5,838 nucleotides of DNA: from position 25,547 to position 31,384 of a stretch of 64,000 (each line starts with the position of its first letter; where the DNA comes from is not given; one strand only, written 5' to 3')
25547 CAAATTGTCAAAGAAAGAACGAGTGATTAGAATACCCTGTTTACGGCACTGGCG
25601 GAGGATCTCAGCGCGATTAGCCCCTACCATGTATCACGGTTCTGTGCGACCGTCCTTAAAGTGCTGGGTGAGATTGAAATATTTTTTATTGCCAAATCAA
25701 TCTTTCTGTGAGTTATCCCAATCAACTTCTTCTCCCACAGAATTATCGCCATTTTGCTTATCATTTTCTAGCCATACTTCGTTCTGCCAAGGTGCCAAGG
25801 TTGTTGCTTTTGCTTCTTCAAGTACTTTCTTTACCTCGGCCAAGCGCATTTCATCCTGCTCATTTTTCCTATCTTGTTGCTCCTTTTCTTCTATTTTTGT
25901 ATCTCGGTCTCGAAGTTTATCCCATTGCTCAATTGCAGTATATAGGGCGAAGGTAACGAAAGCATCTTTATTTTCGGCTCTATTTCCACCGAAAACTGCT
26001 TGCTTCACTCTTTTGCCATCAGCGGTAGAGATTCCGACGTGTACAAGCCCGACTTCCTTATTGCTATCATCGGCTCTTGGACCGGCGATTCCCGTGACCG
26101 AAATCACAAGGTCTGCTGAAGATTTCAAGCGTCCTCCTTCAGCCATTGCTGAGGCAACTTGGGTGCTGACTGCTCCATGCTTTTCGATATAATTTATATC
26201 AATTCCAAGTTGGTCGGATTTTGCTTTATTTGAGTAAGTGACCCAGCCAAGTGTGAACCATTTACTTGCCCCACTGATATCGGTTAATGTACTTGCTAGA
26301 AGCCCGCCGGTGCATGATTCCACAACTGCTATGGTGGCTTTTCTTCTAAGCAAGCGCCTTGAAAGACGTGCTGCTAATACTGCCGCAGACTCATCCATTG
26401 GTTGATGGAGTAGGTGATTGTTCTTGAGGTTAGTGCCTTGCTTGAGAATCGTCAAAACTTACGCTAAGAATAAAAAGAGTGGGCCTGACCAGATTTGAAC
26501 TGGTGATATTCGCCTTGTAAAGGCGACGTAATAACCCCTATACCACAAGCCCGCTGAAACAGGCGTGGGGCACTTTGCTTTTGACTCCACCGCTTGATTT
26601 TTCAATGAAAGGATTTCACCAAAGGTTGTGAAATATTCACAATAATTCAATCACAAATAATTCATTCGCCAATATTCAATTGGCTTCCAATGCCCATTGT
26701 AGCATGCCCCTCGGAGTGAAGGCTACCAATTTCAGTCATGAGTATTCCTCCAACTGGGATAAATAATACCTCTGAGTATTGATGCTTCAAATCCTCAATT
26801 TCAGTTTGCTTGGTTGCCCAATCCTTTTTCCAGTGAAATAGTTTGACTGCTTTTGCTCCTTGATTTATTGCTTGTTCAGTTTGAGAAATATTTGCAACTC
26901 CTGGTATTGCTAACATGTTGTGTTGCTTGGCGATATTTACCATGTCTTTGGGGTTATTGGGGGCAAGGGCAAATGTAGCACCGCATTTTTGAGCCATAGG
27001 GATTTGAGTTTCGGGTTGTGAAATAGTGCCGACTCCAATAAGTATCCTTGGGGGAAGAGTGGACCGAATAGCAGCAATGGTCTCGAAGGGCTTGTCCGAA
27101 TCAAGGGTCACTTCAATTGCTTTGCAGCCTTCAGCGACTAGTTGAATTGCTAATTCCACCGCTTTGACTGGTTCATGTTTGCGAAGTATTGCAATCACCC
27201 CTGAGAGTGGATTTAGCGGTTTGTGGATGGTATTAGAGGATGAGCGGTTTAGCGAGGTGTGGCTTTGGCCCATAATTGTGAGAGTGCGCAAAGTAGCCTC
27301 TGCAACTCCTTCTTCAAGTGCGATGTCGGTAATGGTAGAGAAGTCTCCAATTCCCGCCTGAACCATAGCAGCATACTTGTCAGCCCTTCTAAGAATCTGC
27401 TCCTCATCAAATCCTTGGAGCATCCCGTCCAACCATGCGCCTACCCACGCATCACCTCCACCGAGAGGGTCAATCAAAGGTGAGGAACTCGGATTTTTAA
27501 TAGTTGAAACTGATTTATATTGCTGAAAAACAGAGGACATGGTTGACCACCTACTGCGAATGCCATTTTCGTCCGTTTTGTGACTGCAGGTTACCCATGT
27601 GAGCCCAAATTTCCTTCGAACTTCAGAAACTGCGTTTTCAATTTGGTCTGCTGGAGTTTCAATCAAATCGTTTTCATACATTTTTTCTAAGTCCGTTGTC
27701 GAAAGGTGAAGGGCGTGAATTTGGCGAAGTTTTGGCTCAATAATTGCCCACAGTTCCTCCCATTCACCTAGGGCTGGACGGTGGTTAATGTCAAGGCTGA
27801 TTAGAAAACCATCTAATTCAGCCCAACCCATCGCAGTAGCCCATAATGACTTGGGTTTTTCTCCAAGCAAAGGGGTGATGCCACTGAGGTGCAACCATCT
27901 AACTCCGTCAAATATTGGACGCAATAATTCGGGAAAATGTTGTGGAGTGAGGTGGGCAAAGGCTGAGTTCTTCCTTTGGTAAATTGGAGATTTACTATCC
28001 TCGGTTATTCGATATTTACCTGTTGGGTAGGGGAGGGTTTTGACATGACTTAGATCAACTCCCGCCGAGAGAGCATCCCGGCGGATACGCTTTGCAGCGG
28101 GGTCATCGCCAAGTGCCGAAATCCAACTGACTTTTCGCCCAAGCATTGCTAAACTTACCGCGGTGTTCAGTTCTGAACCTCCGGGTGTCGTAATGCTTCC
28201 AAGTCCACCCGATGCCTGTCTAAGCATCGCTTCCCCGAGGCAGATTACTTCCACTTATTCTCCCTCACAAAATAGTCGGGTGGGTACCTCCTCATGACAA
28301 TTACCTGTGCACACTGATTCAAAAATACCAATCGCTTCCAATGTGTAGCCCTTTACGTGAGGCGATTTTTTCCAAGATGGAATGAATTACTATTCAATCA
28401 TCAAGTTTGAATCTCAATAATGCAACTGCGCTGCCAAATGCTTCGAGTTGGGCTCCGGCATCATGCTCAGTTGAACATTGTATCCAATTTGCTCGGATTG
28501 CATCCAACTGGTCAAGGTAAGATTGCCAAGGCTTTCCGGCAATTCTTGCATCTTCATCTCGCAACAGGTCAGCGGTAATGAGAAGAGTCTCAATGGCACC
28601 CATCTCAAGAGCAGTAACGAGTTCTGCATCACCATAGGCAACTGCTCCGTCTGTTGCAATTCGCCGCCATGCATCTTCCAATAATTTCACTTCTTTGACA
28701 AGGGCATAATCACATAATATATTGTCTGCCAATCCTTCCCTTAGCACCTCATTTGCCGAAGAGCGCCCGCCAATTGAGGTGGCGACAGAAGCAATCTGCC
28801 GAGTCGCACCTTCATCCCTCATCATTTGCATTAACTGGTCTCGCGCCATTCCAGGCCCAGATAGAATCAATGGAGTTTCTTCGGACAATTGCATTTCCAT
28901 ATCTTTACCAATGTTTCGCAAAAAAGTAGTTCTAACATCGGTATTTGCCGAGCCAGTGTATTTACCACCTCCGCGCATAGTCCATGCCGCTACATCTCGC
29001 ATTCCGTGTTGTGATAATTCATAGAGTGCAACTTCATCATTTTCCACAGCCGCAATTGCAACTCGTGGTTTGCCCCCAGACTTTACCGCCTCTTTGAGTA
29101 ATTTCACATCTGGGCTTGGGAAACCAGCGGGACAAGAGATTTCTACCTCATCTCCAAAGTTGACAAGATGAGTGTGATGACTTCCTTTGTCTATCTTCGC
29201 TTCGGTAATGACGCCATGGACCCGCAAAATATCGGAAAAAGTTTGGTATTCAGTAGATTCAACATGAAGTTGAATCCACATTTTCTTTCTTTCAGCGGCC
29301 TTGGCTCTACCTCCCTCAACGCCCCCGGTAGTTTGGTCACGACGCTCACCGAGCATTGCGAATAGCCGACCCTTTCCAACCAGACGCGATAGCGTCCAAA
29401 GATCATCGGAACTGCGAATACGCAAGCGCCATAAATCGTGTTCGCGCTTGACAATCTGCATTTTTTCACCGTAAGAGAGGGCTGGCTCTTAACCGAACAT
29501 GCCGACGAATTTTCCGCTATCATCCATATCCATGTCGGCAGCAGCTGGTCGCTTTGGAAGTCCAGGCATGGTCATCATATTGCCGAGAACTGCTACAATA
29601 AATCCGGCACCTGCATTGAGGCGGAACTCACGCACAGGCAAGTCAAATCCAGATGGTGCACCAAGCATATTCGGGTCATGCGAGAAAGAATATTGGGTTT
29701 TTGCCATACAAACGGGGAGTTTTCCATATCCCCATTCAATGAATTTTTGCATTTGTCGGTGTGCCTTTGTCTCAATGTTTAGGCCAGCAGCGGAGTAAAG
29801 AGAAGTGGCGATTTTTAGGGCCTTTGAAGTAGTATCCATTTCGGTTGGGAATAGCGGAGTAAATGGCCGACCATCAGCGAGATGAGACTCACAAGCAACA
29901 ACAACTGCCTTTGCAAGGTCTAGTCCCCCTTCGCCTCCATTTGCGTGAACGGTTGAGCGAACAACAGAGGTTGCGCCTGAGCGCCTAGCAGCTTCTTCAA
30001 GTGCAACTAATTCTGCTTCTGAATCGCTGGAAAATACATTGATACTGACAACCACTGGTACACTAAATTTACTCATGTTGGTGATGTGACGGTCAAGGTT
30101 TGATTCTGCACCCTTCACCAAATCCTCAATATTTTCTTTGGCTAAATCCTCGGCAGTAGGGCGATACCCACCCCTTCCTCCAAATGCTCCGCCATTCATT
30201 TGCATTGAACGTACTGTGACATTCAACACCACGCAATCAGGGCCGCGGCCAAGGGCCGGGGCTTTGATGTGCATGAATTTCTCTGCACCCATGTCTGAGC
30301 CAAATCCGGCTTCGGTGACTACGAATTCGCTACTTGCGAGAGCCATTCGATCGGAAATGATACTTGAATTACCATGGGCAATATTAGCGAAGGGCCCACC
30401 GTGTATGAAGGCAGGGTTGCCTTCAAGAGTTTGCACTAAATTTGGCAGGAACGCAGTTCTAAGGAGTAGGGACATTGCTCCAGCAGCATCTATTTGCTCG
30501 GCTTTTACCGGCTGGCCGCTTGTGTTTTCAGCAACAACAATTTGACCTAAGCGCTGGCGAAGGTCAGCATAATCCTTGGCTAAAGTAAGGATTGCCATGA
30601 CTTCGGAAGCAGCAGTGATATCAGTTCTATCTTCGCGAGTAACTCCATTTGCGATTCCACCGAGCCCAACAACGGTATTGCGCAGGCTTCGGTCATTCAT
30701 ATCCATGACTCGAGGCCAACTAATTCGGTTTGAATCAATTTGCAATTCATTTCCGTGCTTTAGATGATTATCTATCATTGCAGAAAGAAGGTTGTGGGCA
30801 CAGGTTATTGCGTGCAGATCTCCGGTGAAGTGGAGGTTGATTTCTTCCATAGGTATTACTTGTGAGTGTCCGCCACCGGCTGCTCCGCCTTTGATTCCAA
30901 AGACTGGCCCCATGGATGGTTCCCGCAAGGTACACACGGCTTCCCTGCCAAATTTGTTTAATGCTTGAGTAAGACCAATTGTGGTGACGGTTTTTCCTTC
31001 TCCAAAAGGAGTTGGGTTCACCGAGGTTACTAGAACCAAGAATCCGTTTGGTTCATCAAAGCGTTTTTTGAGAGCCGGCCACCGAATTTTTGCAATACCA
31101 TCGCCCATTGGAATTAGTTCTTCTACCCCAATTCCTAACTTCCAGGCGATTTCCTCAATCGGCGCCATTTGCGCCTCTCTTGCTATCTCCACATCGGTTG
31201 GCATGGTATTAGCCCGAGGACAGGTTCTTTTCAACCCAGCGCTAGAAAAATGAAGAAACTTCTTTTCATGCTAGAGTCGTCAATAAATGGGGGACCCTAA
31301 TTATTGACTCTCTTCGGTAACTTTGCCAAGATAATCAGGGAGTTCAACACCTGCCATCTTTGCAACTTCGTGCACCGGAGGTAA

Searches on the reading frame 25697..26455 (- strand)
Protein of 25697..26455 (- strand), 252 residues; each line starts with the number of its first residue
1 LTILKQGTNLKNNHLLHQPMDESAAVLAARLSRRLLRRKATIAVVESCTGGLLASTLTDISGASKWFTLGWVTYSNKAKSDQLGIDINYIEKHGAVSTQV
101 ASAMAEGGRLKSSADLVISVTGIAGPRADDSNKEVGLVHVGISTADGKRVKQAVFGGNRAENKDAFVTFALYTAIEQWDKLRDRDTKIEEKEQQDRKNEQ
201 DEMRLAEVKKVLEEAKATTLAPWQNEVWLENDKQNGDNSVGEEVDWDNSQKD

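Call 17: search_protein_families(library=pfam, proteins=[window:25697-26455:-], max_evalue=0.001)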
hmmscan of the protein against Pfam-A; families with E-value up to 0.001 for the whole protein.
window:25697-26455:- (252 aa): 1 family
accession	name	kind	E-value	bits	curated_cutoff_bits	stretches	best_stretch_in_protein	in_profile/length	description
PF02464.23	CinA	-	2.5e-49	167.3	23.5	1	27-174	4-151/155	Competence-damaged protein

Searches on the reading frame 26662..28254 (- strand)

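Call 17: search_protein_families(library=pfam, proteins=[window:26662-28254:-], max_evalue=0.001)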
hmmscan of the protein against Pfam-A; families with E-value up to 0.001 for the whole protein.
window:26662-28254:- (530 aa): 2 families
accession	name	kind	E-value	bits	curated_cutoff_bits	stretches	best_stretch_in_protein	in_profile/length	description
PF01081.25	Aldolase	-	7.7e-23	81.4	27.8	1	353-526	10-179/196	KDPG and KHG aldolase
PF00294.29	PfkB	-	9.5e-19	68.3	25.8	1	23-298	34-289/302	pfkB family carbohydrate kinase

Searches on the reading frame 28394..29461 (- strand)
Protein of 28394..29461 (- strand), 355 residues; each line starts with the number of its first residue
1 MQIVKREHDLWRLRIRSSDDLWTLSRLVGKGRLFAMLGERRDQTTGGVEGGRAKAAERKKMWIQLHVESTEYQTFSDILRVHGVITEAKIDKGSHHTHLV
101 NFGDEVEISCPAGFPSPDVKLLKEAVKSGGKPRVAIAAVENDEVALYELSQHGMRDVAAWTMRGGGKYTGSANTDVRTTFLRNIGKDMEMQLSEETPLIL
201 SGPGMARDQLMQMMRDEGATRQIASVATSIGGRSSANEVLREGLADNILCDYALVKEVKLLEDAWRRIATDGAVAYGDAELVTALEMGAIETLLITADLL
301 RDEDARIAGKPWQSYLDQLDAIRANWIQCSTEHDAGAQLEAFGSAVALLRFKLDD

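Call 17: search_protein_families(library=pfam, proteins=[window:28394-29461:-], max_evalue=0.001)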
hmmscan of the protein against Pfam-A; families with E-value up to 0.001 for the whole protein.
window:28394-29461:- (355 aa): 2 families
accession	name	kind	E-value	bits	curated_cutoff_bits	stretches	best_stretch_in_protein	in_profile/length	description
PF03465.20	eRF1_3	-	6.9e-17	62.3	25.8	1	255-353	2-106/106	eRF1 domain 3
PF03463.20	eRF1_1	-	5.7e-16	59.1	23.8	1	3-126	8-123/123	eRF1 domain 1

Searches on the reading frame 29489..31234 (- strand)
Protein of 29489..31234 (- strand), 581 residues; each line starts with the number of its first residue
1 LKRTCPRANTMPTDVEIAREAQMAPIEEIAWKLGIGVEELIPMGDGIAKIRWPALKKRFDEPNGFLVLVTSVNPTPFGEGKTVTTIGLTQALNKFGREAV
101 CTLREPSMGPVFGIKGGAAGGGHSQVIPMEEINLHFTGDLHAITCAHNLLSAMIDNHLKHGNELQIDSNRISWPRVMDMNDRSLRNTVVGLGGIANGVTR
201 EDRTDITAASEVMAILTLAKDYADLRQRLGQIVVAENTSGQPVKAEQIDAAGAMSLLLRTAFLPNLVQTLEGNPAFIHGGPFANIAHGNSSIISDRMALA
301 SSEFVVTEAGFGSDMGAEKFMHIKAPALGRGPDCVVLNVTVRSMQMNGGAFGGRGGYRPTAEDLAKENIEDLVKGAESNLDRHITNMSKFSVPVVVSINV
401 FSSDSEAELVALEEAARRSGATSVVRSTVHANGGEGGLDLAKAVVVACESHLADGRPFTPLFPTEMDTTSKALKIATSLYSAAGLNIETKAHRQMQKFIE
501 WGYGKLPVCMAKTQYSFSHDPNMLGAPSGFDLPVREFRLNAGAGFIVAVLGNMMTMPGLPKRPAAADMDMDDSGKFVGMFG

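Call 17: search_protein_families(library=pfam, proteins=[window:29489-31234:-], max_evalue=0.001)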
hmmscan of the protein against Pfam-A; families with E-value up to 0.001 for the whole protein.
window:29489-31234:- (581 aa): 1 family
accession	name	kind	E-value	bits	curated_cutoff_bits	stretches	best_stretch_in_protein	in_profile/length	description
PF01268.25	FTHFS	-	1.6e-235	783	27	1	13-580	2-556/556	Formate--tetrahydrofolate ligase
